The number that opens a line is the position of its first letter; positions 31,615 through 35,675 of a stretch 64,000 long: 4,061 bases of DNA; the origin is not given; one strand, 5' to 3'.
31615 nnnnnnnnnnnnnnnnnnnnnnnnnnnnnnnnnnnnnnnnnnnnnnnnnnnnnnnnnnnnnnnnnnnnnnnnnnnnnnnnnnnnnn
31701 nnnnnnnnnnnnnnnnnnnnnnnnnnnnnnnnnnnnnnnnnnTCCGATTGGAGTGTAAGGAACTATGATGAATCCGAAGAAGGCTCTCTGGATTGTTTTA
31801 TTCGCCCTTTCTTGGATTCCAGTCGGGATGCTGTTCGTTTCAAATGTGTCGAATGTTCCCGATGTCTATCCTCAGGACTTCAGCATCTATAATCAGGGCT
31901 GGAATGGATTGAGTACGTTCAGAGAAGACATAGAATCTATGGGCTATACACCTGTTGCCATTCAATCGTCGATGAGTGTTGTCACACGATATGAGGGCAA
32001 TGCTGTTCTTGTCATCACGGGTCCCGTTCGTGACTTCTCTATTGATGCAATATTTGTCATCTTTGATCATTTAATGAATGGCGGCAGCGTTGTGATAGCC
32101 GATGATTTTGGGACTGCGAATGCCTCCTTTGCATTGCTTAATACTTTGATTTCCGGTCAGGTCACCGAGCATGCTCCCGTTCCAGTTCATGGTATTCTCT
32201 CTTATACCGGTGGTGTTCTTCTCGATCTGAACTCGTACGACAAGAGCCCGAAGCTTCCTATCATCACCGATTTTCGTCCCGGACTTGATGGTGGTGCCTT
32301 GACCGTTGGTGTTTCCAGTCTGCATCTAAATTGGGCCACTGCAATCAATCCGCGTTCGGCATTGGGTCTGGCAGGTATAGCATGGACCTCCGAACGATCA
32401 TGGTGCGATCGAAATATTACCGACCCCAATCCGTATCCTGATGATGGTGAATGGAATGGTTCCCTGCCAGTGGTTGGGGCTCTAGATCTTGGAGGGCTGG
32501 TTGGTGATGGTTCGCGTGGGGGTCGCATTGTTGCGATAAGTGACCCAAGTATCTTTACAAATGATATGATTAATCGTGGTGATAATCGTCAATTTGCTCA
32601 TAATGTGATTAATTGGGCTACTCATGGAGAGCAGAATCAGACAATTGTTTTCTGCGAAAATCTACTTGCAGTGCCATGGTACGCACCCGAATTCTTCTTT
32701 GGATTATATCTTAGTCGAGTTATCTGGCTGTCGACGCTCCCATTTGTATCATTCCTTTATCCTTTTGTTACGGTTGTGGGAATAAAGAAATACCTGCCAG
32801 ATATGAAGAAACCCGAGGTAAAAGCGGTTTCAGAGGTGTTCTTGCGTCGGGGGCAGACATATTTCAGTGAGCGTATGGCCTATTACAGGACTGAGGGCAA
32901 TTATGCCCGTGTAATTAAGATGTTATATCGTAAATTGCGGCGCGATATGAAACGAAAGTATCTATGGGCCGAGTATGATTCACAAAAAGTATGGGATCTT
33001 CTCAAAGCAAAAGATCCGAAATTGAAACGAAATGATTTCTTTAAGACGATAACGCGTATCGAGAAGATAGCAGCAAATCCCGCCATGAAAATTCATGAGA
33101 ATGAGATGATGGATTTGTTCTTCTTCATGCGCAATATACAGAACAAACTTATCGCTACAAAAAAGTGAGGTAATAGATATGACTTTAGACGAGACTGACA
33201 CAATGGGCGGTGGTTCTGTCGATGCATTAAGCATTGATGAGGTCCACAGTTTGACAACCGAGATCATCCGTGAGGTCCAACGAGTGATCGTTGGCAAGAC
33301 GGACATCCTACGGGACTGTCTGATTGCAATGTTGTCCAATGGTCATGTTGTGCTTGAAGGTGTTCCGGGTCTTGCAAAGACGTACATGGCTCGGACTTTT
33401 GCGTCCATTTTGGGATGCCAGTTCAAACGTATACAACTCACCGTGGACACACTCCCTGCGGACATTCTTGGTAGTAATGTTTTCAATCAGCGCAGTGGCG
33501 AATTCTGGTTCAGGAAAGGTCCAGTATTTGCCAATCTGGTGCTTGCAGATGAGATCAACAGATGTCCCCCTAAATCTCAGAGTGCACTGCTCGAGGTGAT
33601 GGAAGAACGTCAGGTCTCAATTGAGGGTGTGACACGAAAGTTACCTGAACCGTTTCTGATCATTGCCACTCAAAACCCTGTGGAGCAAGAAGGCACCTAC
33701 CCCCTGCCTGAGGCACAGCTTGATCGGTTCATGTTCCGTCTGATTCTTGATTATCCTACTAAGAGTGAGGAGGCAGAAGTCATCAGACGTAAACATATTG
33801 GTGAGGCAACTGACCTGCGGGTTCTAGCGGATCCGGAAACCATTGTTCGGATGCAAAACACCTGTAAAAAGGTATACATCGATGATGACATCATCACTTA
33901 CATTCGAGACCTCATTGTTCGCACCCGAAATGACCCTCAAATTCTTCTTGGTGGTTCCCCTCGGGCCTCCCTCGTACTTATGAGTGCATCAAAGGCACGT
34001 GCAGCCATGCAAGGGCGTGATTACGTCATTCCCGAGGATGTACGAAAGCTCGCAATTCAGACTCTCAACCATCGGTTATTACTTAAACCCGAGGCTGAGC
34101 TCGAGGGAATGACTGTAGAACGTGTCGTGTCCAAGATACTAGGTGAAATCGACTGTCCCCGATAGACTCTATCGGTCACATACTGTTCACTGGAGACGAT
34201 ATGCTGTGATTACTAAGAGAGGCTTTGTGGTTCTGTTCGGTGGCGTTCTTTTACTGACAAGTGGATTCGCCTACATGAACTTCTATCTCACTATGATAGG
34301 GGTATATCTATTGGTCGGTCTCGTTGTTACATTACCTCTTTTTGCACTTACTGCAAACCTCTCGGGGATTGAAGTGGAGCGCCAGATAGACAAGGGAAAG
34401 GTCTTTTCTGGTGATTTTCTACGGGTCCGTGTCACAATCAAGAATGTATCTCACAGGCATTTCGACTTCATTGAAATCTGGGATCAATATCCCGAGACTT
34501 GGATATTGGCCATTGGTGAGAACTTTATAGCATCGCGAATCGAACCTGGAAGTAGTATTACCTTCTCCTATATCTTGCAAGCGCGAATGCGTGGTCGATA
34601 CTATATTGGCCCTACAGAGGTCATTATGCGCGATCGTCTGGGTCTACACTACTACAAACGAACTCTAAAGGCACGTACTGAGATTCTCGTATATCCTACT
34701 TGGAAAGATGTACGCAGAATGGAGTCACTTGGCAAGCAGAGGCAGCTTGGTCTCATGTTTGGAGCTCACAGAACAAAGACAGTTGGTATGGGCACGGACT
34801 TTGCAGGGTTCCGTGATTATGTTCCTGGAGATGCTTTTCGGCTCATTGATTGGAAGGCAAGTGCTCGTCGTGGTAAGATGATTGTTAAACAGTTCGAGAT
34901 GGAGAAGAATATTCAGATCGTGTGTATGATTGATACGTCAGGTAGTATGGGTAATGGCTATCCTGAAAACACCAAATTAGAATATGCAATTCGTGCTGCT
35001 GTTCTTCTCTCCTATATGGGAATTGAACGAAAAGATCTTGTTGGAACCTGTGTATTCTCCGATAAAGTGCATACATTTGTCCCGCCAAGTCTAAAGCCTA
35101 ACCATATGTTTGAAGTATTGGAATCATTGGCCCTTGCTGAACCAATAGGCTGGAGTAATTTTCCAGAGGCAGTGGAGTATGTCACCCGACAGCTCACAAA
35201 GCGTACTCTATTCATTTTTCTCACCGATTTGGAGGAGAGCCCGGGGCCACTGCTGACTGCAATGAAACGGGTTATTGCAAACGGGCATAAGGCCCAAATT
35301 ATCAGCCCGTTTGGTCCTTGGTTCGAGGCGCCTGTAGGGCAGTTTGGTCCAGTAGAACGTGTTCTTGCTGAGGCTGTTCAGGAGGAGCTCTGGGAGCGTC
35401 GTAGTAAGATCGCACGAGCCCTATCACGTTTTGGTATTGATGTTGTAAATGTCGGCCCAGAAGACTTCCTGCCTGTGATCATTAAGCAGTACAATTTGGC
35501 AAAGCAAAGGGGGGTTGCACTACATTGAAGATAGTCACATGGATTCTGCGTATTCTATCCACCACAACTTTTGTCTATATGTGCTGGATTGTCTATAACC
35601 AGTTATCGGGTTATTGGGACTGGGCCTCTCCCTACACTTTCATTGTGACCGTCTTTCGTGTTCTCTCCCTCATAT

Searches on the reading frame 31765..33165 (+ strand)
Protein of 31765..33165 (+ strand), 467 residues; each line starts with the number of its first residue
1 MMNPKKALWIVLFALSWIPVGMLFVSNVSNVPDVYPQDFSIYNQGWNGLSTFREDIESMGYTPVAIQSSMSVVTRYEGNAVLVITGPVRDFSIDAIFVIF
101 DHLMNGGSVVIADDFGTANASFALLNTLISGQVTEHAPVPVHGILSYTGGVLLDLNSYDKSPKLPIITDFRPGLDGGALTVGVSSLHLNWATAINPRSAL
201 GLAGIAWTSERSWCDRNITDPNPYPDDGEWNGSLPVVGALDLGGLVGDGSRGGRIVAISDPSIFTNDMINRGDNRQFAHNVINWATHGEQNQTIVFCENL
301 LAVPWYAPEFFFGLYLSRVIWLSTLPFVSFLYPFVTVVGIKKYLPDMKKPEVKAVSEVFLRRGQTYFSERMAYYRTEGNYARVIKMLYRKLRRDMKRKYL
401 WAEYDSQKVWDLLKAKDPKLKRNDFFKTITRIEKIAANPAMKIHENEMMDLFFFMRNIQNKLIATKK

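Call 19: search_protein_families(library=pfam, proteins=[window:31765-33165:+], max_evalue=0.001)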
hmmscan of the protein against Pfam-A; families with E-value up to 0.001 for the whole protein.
window:31765-33165:+ (467 aa): 2 families
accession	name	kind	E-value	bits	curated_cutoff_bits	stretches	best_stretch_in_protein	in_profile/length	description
PF14258.12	DUF4350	-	5.2e-12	46.8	30.4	1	251-281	150-180/181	Domain of unknown function (DUF4350)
PF09822.16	ABC_transp_aux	-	1.3e-06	28.3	34.7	0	77-117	44-84/288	ABC-type uncharacterized transport system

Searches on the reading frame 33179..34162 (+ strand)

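Call 19: search_protein_families(library=pfam, proteins=[window:33179-34162:+], max_evalue=0.001)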
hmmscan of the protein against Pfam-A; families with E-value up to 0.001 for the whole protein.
window:33179-34162:+ (328 aa): 8 families
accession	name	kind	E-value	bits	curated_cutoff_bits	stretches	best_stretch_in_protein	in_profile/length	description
PF07726.17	AAA_3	-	4.6e-63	211.4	27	1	56-186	1-131/131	ATPase family associated with various cellular activities (AAA)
PF17863.7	AAA_lid_2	-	3.4e-23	81.6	22.7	1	248-320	2-74/74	AAA lid domain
PF07728.20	AAA_5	-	4.2e-17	62.9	22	1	56-184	1-139/139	AAA domain (dynein-related subfamily)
PF20030.5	bpMoxR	-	1.6e-12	47.4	27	1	28-202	5-178/205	MoxR domain in the MoxR-vWA-beta-propeller ternary systems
PF00493.29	MCM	-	7.8e-06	25.6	23.3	1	49-169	52-175/224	MCM P-loop domain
PF00158.32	Sigma54_activat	-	9.9e-06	25.8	20.2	1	50-166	18-142/168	Sigma-54 interaction domain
PF00004.35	AAA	-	6e-05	23.9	21.2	1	57-167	1-111/131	ATPase family associated with various cellular activities (AAA)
PF05496.18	RuvB_N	-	0.00017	21.8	27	0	55-146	34-113/159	Holliday junction DNA helicase RuvB P-loop domain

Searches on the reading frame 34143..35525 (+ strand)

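Call 19: search_protein_families(library=pfam, proteins=[window:34143-35525:+], max_evalue=0.001)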
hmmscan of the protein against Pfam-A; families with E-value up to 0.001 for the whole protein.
window:34143-35525:+ (461 aa): 2 families
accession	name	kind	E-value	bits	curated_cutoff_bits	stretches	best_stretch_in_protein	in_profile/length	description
PF01882.25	DUF58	-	1e-31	110.3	23.4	1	224-382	3-161/216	Protein of unknown function DUF58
PF13519.12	VWA_2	-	2.8e-09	38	27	1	259-361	1-104/107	von Willebrand factor type A domain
